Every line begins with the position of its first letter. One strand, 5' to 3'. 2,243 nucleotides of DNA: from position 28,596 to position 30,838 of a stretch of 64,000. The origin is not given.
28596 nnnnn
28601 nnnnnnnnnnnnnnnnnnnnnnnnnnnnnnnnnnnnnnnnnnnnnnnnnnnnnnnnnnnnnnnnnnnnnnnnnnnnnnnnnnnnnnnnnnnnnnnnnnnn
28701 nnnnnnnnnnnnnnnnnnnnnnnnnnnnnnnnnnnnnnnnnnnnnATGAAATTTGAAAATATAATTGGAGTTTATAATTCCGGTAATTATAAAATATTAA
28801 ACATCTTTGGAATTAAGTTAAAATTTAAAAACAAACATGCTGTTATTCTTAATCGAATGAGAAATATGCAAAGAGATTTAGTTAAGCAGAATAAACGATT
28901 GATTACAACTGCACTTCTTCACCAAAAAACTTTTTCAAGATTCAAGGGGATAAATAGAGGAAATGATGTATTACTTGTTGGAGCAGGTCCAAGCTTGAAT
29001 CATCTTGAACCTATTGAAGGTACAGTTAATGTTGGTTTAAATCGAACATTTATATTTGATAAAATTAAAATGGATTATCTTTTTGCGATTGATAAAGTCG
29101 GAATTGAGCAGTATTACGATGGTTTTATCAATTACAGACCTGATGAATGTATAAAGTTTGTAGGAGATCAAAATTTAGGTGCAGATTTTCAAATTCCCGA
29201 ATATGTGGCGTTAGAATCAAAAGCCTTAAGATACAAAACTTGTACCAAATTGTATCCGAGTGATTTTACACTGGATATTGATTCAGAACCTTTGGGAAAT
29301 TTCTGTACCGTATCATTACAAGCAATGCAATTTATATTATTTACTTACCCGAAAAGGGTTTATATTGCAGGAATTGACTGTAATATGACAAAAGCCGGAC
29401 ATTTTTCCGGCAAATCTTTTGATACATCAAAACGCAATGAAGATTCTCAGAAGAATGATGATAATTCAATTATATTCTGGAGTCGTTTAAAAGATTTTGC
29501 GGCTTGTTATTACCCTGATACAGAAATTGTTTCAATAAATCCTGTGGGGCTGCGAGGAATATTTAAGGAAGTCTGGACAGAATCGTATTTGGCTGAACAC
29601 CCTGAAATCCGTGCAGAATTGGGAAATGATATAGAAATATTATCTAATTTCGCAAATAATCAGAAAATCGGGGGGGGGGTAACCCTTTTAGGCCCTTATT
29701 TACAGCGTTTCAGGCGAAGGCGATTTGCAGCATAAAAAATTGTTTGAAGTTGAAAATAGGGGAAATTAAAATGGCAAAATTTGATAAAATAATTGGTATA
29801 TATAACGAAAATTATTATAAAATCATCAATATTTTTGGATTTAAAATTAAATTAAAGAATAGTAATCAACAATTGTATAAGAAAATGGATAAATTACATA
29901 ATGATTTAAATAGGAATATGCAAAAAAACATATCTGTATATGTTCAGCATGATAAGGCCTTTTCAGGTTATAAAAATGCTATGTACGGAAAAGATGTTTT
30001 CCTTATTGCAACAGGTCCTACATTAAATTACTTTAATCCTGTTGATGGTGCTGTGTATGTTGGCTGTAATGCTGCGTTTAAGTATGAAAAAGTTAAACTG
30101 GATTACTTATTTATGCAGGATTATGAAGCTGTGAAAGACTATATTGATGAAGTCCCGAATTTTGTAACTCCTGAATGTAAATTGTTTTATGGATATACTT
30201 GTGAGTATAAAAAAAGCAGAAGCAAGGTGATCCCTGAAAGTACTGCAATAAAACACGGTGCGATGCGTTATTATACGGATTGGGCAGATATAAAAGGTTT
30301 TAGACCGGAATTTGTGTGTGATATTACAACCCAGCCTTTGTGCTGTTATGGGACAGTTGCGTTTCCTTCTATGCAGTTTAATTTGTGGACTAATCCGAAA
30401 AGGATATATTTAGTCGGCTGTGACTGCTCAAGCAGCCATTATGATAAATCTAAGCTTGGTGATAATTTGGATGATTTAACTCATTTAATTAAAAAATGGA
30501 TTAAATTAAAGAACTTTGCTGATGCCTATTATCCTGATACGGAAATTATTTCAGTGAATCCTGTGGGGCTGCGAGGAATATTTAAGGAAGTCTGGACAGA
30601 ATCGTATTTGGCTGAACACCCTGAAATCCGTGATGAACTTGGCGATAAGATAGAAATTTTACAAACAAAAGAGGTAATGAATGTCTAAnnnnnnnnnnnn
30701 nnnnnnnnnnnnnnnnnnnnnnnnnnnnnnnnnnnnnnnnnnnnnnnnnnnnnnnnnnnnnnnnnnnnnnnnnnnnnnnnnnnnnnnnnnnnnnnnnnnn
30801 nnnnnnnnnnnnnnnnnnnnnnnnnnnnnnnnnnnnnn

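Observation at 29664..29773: G10 tract at the junction of two DUF115 glycosyltransferase paralogs: tract length decides between a tail, a truncation or an in-frame fusion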

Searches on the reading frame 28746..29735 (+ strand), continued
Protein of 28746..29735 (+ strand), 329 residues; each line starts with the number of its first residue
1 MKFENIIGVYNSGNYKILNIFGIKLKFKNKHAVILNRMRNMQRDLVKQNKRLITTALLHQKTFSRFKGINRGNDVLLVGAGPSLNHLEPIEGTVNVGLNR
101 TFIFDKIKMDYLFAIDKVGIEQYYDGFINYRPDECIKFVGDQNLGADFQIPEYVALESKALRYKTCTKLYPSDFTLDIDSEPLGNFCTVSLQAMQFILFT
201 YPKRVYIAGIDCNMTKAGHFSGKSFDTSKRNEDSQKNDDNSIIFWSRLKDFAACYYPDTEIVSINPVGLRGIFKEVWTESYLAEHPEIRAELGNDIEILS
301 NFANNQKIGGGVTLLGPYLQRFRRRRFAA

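Call 33: find_related_loci(query=A2, collection=genome_contigs, flank=10000)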
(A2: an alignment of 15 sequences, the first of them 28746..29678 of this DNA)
Query A2 (311 aa) in genome_contigs; peptide patterns used: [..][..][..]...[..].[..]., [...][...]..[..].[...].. (x = any residue, [..] = any of these).
273 stretches matched a pattern; 237 encode a relative of the query (tblastn E <= 1e-3); the best 80 are kept; 80 distinct loci.
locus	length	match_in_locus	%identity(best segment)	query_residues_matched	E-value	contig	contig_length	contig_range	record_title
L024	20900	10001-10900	93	1-300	0e+0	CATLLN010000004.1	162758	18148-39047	MAG TPA_asm: uncultured bacterium isolate MGG29624_1678865741 genome assembly, contig: shHF4_112, whole genome shotgun s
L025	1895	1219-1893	94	1-225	3e-154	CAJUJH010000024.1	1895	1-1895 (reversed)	TPA_asm: Candidatus Gastranaerophilales bacterium isolate MGBC142924 genome assembly, contig: MGBC142924.24, whole genom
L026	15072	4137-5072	47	1-300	2e-89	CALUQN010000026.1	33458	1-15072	MAG: Candidatus Gastranaerophilales bacterium isolate BRZ_AE__bin22 genome assembly, contig: BRZ_AE__NODE_2202_length_33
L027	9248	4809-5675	50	14-299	5e-88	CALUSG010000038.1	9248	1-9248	MAG: Candidatus Gastranaerophilales bacterium isolate E21__bin158 genome assembly, contig: E21__k127_886518, whole genom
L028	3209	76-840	53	40-289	5e-88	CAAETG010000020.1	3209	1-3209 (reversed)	MAG TPA_asm: Bacilli bacterium, isolate HGM10802, WGS project CAAETG010000000 data, contig: ERS608568_37_k95_7083, whole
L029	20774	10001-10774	50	50-311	4e-86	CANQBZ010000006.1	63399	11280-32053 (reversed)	MAG: uncultured Akkermansia sp. isolate Lapin-003-2__bin78 genome assembly, contig: Lapin-003-2__NODE_426_length_63399_c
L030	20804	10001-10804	49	29-301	2e-85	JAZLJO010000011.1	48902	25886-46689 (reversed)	MAG: Candidatus Enterousia sp. isolate T1900044962_TA20190024.MAGScoT_cleanbin_000037 SGB_3966_k141_1130636, whole genom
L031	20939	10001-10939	44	2-305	3e-83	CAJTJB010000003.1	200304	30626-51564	MAG TPA_asm: uncultured Alphaproteobacteria bacterium isolate MGBC103325 genome assembly, contig: MGBC103325.3, whole ge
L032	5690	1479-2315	49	2-278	3e-82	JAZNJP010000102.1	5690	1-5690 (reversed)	MAG: Candidatus Gastranaerophilales bacterium isolate T1900044679_TS20190145.MAGScoT_cleanbin_000041 SGB_1667_k141_29152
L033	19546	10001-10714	53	42-277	9e-81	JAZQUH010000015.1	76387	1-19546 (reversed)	MAG: Alphaproteobacteria bacterium isolate T1900045181_TC20190177.MAGScoT_cleanbin_000009 SGB_5241_k141_1198533, whole g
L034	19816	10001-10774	50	27-281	4e-80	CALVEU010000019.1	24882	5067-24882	MAG: Candidatus Gastranaerophilales bacterium isolate BRZ_SC__bin9 genome assembly, contig: BRZ_SC__NODE_2564_length_248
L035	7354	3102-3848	51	50-299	6e-80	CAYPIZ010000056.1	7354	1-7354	MAG TPA_asm: uncultured Acetobacter sp. isolate SRP222552_co1_322 genome assembly, contig: NODE_11038_length_7354_cov_8.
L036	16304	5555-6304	47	38-288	1e-76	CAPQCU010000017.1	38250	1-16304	MAG TPA_asm: uncultured bacterium isolate MGBC118856 genome assembly, contig: MGBC118856.17, whole genome shotgun sequen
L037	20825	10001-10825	46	24-299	2e-75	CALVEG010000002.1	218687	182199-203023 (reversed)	MAG: Candidatus Gastranaerophilales bacterium isolate BRZ_FD__bin57 genome assembly, contig: BRZ_FD__NODE_49_length_2186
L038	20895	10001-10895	56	4-300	7e-84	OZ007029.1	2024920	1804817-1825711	MAG: Candidatus Gastranaerophilales bacterium isolate 6755_HET_CTRL_tig00013926_hicanu_large MAG genome assembly, chromo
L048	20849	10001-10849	48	3-289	2e-73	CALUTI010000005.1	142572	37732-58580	MAG: Candidatus Gastranaerophilales bacterium isolate BRZ_LN__bin14 genome assembly, contig: BRZ_LN__NODE_118_length_142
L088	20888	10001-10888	35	4-299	3e-46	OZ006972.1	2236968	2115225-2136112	MAG: Candidatus Gastranaerophilales bacterium isolate metabat2_pooled_hifiasm.1023 MAG genome assembly, chromosome: 1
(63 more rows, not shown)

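Call 34: search_protein_families(library=pfam, alignment_id=A2, max_evalue=0.001)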
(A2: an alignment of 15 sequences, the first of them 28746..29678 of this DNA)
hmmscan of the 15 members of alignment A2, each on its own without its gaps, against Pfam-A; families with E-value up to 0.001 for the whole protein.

A. member 1, window:28746-29678:+ (311 aa): 0 families

B. families by the number of members that match (of 15 scanned): 1 family
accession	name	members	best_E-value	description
PF01973.23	MptE-like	8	2.3e-06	6-hydroxymethylpterin diphosphokinase MptE-like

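Call 39: search_protein_families(library=pfam, proteins=[L032:2377-3132:+, L048:13036-14439:+, L048:14421-15188:+, L088:5587-6510:+], max_evalue=0.001)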
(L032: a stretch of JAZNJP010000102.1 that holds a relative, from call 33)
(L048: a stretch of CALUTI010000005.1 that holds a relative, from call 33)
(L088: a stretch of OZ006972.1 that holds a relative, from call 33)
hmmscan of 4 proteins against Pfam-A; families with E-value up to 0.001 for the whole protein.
L032:2377-3132:+ (252 aa): 1 family
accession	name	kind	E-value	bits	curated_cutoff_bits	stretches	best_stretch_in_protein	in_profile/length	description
PF00132.30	Hexapep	-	4e-06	26.7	27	1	180-214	1-35/36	Bacterial transferase hexapeptide (six repeats)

L048:13036-14439:+ (468 aa): 2 families
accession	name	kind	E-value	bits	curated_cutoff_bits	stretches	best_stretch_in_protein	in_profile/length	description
PF02348.25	CTP_transf_3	-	2.9e-65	220.5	22.6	2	227-436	1-217/217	Cytidylyltransferase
PF12804.13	NTP_transf_3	-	1.2e-11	45.5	27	1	236-336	9-110/160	MobA-like NTP transferase domain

L048:14421-15188:+ (256 aa): 0 families

L088:5587-6510:+ (308 aa): 3 families
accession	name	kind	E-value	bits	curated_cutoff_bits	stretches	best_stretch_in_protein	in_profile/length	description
PF13561.12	adh_short_C2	-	6e-40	137.7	27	2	218-305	142-235/236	Enoyl-(Acyl carrier protein) reductase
PF00106.31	adh_short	-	2.1e-31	109.4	26.6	2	44-195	2-141/195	short chain dehydrogenase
PF01370.27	Epimerase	-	8.1e-05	22.6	20.9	1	46-145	2-87/240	NAD dependent epimerase/dehydratase family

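Call 48: search_solved_structures(query=A2, max_evalue=1)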
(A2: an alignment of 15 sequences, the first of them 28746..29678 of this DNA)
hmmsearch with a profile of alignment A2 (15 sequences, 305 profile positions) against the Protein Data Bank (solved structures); distinct sequences matched with E-value up to 1: 0.

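Call 49: search_protein_families(library=ncbifam, proteins=[window:28746-29678:+], max_evalue=0.01)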
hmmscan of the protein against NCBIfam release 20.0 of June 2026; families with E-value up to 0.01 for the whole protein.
window:28746-29678:+ (311 aa): 0 families

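Call 57: predict_structure(alignment_id=A2)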
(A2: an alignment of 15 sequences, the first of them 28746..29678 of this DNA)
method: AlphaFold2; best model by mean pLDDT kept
length: 311 residues; sequences in the alignment: 15
mean_pLDDT: 83.9   pTM: 0.81
mean pLDDT of the five models: 83.9, 83.6, 82.9, 82.2, 78.8
residues with pLDDT >= 90: 141; 70-90: 125; 50-70: 41; < 50: 4
segments of 3 or more residues with pLDDT < 50: 309-311
pLDDT, mean of each block of 10 residues (from residue 1): 71 79 78 86 87 85 93 95 90 93 91 85 90 84 79 92 78 71 78 93 95 59 56 74 90 93 93 95 94 91 66 34
secondary structure, 60 per line:
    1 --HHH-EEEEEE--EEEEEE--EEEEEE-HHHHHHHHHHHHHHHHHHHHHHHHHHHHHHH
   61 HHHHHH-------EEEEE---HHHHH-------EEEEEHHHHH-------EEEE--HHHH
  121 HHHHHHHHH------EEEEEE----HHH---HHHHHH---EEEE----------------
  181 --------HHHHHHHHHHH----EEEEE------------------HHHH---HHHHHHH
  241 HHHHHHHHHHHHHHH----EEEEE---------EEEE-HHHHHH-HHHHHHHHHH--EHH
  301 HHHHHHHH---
elements in order: E7-12 E15-20 E23-28 H30-66 E74-78 H82-86 E94-98 H99-103 E111-114 H117-129 E136-141 H152-157 E161-164 H189-199 E204-208 H227-230 H234-255 E260-264 E274-277 H279-284 H286-295 H299-308

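Call 60: find_encoding_contigs(protein=P0172, flank=1500, max_places=3)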
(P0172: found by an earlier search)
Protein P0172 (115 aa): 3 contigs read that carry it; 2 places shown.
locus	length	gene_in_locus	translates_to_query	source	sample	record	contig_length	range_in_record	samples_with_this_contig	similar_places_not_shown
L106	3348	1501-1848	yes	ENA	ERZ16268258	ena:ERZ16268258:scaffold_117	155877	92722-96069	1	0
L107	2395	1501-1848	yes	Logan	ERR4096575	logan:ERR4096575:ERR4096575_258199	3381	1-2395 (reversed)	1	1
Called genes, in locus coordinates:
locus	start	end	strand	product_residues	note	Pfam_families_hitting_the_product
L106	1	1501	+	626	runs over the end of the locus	PF13419:HAD_2 (faint)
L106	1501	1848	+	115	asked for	-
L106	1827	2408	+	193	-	-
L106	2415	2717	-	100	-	PF01909:NTP_transf_2, PF18765:Polbeta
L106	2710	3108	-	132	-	PF08780:NTase_sub_bind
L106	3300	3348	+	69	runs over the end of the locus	PF01632:Ribosomal_L35p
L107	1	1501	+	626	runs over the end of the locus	PF13419:HAD_2 (faint)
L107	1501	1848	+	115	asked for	-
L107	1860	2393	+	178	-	?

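Call 61: find_encoding_contigs(protein=P0175, flank=1500, max_places=3)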
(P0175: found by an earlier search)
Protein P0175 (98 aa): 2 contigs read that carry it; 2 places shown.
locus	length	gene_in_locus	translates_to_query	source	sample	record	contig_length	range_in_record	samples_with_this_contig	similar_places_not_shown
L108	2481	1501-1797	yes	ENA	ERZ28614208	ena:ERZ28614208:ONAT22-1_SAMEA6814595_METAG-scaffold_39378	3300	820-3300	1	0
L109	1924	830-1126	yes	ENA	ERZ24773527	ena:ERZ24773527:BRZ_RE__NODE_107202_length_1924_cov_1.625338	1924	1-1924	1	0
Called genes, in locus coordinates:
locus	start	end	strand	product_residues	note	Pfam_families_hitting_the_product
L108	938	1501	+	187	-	-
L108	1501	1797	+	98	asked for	-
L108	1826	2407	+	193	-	-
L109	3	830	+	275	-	?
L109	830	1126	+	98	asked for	-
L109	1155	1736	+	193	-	-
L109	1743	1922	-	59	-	?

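Call 63: fold_search(model_id=the predicted structure, library=pdb)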
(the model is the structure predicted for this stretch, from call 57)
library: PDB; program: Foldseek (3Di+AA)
matches with E <= 10: 1192; with E <= 0.001: 12
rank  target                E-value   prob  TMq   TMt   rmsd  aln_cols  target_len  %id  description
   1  2x61_B                2.5e-05  1.00  0.39  0.48   7.1       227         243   16  Crystal structure of the sialyltransferase CST-II in complex with trisaccharide acceptor and CMP (released 2011-03-02)
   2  1ro7_B                5.9e-05  1.00  0.39  0.49   7.2       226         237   15  Structural analysis of the sialyltransferase CstII from Campylobacter jejuni in complex with a substrate analogue, CMP (released 2004-02-03)
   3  1ro8_A                6.6e-05  1.00  0.42  0.50   6.9       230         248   14  Structural analysis of the sialyltransferase CstII from Campylobacter jejuni in complex with a substrate analogue, cyt (released 2004-02-03)
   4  1ro7_C                8.0e-05  1.00  0.40  0.50   7.4       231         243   15  Structural analysis of the sialyltransferase CstII from Campylobacter jejuni in complex with a substrate analogue, CMP (released 2004-02-03)
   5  2x61_A                1.0e-04  1.00  0.37  0.44   7.2       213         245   15  Crystal structure of the sialyltransferase CST-II in complex with trisaccharide acceptor and CMP (released 2011-03-02)
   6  1ro7_A                1.7e-04  1.00  0.41  0.48   6.0       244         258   16  Structural analysis of the sialyltransferase CstII from Campylobacter jejuni in complex with a substrate analogue, CMP (released 2004-02-03)
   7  1ro8_B                2.8e-04  1.00  0.35  0.47   7.2       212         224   14  Structural analysis of the sialyltransferase CstII from Campylobacter jejuni in complex with a substrate analogue, cyt (released 2004-02-03)
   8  2p56                  3.8e-04  1.00  0.36  0.42   7.3       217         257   15  Crystal structure of alpha-2,3-sialyltransferase from Campylobacter jejuni in apo form (released 2007-07-10)
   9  2x62_A                4.9e-04  1.00  0.37  0.44   7.7       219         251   16  CRYSTAL STRUCTURE OF THE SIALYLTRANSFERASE CST-II Y81F IN COMPLEX WITH CMP (released 2011-02-23)
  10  2x63                  4.9e-04  1.00  0.37  0.43  14.2       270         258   15  Crystal structure of the sialyltransferase CST-II N51A in complex with CMP (released 2011-02-23)
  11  2p2v                  6.2e-04  1.00  0.39  0.43   6.8       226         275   13  Crystal structure analysis of monofunctional alpha-2,3-sialyltransferase Cst-I from Campylobacter jejuni (released 2007-07-10)
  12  8sd5_B                7.9e-04  1.00  0.33  0.45   9.2       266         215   14  Crystal structure of HPPK from Methanocaldococcus jannaschii (released 2024-07-03)
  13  9hmz_A                1.6e-03  0.99  0.33  0.31  15.2       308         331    9  Structure of Corynebacterium glutamicum SteA, a cell division regulator (released 2025-07-30)
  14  9v4b_A                7.8e-03  0.51  0.22  0.27  11.3       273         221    9  Selective Production of Versatile L-Glyceraldehyde from C1 and/or C2 aldehydes (released 2025-11-12)
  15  7oja                  8.3e-03  0.30  0.16  0.16  12.8       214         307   10  SaFtsZ(D210N) complexed with GDP (released 2022-03-02)
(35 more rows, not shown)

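Call 69: find_encoding_contigs(protein=P0017, flank=4000, max_places=4)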
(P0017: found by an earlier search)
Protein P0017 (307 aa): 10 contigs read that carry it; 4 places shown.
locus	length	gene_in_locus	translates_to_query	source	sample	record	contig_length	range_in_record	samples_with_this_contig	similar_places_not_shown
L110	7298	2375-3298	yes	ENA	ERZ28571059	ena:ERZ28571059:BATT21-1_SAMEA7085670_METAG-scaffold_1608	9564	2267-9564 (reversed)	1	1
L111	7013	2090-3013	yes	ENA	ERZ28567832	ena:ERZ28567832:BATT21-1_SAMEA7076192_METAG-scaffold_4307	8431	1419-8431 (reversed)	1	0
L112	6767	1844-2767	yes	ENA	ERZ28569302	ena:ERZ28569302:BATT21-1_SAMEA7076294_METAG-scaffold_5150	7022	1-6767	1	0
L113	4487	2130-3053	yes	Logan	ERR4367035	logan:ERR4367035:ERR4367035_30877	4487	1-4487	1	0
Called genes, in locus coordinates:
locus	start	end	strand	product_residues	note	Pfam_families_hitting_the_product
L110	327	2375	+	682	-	-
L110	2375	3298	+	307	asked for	-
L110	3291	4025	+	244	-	-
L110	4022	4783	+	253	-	PF02348:CTP_transf_3, PF12804:NTP_transf_3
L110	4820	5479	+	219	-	PF02348:CTP_transf_3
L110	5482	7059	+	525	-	PF00682:HMGL-like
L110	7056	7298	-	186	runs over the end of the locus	PF00929:RNase_T, PF18136:DNApol_Exo (weak)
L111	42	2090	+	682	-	-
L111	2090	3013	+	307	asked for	-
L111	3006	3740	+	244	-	-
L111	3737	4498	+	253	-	PF02348:CTP_transf_3, PF12804:NTP_transf_3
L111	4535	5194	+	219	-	PF02348:CTP_transf_3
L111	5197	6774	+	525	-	PF00682:HMGL-like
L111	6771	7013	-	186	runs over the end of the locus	PF00929:RNase_T, PF18136:DNApol_Exo (weak)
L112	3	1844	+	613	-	?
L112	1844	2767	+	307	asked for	-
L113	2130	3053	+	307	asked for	-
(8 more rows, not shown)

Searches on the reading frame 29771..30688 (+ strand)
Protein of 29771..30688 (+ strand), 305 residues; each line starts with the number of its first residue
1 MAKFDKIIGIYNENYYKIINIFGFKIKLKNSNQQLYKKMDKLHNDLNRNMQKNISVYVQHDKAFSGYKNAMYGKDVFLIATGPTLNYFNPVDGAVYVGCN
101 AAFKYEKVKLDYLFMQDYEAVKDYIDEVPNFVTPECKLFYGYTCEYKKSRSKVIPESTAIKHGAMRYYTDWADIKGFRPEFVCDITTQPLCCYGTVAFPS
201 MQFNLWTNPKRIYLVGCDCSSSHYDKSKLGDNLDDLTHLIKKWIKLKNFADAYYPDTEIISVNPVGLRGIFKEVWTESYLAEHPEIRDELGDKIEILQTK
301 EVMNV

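Call 10: search_protein_families(library=pfam, proteins=[window:29771-30688:+], max_evalue=0.01)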
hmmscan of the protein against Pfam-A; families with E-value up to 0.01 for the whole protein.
window:29771-30688:+ (305 aa): 1 family
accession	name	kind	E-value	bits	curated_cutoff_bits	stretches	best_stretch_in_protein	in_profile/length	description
PF01973.23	MptE-like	-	0.00086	19.6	34.6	1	49-221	2-168/171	6-hydroxymethylpterin diphosphokinase MptE-like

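Call 12: find_encoding_contigs(protein=window:29771-30688:+, flank=4000, max_places=10)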
Protein window:29771-30688:+ (305 aa): 24 contigs read that carry it; 2 places shown.
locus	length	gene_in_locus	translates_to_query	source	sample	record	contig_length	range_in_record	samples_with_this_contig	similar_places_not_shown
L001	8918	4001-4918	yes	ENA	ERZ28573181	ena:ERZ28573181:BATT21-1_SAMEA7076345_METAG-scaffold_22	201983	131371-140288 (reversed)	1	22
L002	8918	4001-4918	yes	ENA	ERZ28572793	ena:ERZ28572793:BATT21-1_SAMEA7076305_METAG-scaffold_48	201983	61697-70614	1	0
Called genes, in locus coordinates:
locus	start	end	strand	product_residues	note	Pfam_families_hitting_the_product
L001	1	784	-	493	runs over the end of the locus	PF00149:Metallophos, PF02872:5_nucleotid_C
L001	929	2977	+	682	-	-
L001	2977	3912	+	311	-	-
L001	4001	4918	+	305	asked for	-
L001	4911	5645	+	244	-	-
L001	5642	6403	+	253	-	PF02348:CTP_transf_3, PF12804:NTP_transf_3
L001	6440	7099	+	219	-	PF02348:CTP_transf_3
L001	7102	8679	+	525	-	PF00682:HMGL-like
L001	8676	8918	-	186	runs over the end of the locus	PF00929:RNase_T, PF18136:DNApol_Exo (weak)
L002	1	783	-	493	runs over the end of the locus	PF00149:Metallophos, PF02872:5_nucleotid_C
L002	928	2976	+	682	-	-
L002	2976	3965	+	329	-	-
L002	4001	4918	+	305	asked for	-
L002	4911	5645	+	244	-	-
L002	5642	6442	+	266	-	PF02348:CTP_transf_3, PF12804:NTP_transf_3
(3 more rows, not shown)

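Call 49: search_protein_families(library=ncbifam, proteins=[window:29771-30685:+], max_evalue=0.01)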
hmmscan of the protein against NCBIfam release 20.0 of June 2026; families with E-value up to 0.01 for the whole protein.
window:29771-30685:+ (305 aa): 0 families
